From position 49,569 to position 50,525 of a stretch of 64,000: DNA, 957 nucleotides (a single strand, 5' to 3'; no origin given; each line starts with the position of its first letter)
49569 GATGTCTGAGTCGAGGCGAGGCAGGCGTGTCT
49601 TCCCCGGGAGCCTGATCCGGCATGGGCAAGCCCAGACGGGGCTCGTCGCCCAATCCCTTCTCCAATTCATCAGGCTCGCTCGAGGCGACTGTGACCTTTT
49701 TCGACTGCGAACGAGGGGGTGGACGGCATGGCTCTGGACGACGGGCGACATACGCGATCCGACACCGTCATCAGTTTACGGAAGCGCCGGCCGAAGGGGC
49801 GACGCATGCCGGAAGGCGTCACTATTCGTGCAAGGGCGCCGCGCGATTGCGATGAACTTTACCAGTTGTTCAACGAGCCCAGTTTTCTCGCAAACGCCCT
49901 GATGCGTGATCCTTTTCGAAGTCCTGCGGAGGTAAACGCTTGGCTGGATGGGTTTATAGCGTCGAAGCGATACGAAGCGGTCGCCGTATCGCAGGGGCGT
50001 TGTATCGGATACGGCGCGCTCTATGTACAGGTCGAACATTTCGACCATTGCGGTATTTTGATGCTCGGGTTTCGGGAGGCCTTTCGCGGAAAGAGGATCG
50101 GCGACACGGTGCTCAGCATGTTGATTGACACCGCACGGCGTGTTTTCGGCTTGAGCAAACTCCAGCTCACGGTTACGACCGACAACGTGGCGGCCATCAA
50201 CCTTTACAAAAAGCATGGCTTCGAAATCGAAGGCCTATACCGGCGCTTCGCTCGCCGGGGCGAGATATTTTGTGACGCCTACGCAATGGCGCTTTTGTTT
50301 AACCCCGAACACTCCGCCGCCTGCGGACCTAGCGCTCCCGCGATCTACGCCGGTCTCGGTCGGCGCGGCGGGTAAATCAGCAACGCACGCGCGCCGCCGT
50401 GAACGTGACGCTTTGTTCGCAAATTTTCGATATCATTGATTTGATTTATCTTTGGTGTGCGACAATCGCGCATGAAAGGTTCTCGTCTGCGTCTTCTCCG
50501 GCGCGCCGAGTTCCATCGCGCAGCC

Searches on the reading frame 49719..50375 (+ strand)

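Call 85: search_protein_families(library=pfam, proteins=[window:49719-50375:+], max_evalue=0.0001)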
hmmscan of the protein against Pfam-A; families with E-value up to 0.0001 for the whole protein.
window:49719-50375:+ (218 aa): 4 families
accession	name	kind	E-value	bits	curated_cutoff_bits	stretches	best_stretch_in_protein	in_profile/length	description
PF00583.31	Acetyltransf_1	-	5.6e-16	59.3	20.7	1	48-168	5-116/116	Acetyltransferase (GNAT) family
PF13302.13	Acetyltransf_3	-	1.4e-10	42.4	25.4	1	35-169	3-138/138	Acetyltransferase (GNAT) domain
PF13508.13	Acetyltransf_7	-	3.1e-09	37.5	27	1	88-169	7-83/84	Acetyltransferase (GNAT) domain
PF13420.13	Acetyltransf_4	-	8e-09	36.1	24.3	1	36-180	1-146/155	Acetyltransferase (GNAT) domain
